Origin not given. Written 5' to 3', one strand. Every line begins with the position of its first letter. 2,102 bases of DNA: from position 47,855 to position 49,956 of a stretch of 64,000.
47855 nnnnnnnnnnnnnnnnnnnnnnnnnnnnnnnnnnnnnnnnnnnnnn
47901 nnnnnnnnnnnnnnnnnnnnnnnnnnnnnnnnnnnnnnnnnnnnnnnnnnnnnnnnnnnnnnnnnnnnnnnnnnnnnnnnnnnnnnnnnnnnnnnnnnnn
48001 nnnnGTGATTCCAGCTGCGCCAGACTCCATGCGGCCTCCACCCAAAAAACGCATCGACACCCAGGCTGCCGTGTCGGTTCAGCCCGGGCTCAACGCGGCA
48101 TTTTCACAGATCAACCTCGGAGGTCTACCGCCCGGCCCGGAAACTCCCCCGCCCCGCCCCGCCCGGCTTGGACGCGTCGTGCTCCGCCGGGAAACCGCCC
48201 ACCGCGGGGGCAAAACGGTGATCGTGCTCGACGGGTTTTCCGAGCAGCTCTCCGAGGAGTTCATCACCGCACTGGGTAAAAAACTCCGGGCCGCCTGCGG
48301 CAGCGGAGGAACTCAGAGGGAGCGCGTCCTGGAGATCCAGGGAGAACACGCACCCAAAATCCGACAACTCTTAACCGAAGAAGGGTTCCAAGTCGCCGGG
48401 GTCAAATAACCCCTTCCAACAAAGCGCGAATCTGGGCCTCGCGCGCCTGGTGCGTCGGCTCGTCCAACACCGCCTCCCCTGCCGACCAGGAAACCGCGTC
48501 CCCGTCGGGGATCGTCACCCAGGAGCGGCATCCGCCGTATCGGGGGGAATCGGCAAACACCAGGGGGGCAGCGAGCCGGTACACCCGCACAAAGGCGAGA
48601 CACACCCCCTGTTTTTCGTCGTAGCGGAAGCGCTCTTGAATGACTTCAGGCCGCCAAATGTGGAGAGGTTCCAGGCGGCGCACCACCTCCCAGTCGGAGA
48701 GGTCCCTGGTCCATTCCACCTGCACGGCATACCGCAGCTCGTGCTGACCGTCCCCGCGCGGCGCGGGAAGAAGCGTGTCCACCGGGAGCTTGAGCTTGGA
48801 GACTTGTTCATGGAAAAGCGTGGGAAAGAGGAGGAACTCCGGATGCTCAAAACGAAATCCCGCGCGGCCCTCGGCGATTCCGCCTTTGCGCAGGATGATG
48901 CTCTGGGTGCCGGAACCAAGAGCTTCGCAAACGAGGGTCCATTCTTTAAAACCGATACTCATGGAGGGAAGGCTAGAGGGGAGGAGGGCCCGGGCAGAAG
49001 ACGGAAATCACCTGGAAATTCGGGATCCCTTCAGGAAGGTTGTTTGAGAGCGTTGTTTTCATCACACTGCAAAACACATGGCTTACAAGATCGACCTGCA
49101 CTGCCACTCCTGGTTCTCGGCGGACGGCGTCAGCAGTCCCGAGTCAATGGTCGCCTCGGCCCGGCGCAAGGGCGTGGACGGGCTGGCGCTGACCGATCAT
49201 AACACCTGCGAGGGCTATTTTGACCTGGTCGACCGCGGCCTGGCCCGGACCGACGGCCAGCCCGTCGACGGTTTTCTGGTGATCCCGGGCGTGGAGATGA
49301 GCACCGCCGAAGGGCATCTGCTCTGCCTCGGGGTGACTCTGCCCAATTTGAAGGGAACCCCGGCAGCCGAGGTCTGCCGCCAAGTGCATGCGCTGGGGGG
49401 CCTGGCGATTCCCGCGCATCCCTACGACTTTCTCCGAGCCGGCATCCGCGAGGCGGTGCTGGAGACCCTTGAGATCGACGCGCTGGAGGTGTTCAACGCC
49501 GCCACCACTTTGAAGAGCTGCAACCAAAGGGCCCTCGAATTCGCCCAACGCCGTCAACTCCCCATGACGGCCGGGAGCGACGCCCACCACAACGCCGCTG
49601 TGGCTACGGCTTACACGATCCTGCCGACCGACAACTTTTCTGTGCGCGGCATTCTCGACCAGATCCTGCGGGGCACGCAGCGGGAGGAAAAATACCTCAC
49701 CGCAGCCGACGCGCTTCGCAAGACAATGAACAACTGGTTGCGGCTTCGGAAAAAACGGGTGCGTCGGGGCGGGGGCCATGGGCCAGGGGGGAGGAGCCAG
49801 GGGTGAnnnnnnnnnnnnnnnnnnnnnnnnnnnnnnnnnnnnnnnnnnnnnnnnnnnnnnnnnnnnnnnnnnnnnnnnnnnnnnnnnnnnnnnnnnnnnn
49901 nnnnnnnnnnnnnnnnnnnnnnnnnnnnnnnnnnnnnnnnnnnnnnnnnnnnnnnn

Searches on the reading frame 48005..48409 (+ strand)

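Call 17: search_protein_families(library=pfam, proteins=[window:48005-48409:+], max_evalue=0.001)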
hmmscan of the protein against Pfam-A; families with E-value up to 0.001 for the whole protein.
window:48005-48409:+ (134 aa): 1 family
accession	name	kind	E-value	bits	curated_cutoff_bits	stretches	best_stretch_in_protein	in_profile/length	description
PF01253.27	SUI1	-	1.1e-09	39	25.5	1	57-128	4-76/77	Translation initiation factor SUI1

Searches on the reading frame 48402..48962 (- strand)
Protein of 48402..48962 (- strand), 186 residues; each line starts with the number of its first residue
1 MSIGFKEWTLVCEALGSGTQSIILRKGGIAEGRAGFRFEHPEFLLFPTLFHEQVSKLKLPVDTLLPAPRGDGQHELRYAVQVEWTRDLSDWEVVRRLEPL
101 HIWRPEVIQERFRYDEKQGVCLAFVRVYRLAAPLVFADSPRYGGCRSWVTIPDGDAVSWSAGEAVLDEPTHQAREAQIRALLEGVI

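Call 17: search_protein_families(library=pfam, proteins=[window:48402-48962:-], max_evalue=0.001)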
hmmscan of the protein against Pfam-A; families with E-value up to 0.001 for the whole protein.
window:48402-48962:- (186 aa): 1 family
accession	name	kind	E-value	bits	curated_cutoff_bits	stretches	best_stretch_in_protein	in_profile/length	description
PF08819.17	DUF1802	-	2.1e-45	155.1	25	1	5-176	2-173/174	Domain of unknown function (DUF1802)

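Call 75: search_protein_families(library=ncbifam, proteins=[window:48402-48962:-], max_evalue=0.001)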
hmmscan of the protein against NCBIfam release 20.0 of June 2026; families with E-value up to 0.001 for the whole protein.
window:48402-48962:- (186 aa): 0 families

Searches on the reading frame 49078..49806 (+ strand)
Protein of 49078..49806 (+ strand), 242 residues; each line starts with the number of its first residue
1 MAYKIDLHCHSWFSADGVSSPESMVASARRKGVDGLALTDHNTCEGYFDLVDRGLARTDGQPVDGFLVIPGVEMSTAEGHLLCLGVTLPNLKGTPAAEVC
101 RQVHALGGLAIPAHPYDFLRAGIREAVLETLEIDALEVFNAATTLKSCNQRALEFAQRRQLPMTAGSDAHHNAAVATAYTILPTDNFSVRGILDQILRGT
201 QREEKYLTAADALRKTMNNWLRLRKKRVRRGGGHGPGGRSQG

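Call 17: search_protein_families(library=pfam, proteins=[window:49078-49806:+], max_evalue=0.001)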
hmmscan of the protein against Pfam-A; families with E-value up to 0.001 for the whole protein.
window:49078-49806:+ (242 aa): 2 families
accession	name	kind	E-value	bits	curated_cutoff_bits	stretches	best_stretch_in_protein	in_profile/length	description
PF13263.12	PHP_C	-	1.6e-15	56.8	21.3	1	149-199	4-54/56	PHP-associated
PF02811.25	PHP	-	1e-12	49.1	26.4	1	6-217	1-152/164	PHP domain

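Call 75: search_protein_families(library=ncbifam, proteins=[window:49078-49806:+], max_evalue=0.001)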
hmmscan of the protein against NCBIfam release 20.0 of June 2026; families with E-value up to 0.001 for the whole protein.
window:49078-49806:+ (242 aa): 15 families
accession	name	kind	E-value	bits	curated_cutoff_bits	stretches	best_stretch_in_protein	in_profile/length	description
NF038032.1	CehA_McbA_metalo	domain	6.2e-30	104.7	80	1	3-199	3-211/315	CehA/McbA family metallohydrolase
NF041577.1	nside_bi_sphtase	equivalog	6.1e-15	55.1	400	1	4-76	3-67/276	3',5'-nucleoside bisphosphate phosphatase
NF047791.1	RNaseRnm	equivalog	9e-14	51.4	375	1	5-77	3-69/275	RNase RNM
NF045780.1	TrlF_fam_ATP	equivalog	2.8e-10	39.6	350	1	3-84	6-95/944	TrlF family AAA-like ATPase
TIGR01856.1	hisJ_fam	subfamily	4.2e-09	36.5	90.2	1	5-49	1-45/252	histidinol-phosphatase HisJ family protein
NF042955.1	Ppl_antiphage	equivalog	1e-07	30.3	1000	1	3-101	5-111/882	anti-phage protein Ppl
NF006702.0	PRK09248.1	domain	3.1e-07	30.1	264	1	1-42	1-42/246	PHP domain-containing protein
NF041661.1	Cycl_ph_dihydrol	equivalog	4.1e-07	29.6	500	1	6-85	1-78/259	phosphoribosyl 1,2-cyclic phosphate 1,2-diphosphodiesterase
NF004225.0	PRK05672.1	subfamily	1.6e-06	26.4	939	1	5-50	7-53/1047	error-prone DNA polymerase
NF004981.0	PRK06361.1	equivalog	2.7e-05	23.7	117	1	5-75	2-72/217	histidinol phosphate phosphatase domain-containing protein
TIGR00594.1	polc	superfamily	0.00015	19.9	434.35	0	5-50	2-48/1022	DNA polymerase III subunit alpha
NF005596.0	PRK07328.1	subfamily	0.00027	20.4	202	0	5-42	4-41/269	histidinol-phosphatase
NF001688.0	PRK00448.1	equivalog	0.0004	18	873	0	4-51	338-386/1445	PolC-type DNA polymerase III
NF005996.1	PRK08123.1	equivalog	0.00065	19.1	133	0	150-180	229-259/262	histidinol-phosphatase HisJ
NF005928.0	PRK07945.1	equivalog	0.00072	19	250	0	2-42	97-136/337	PHP domain-containing protein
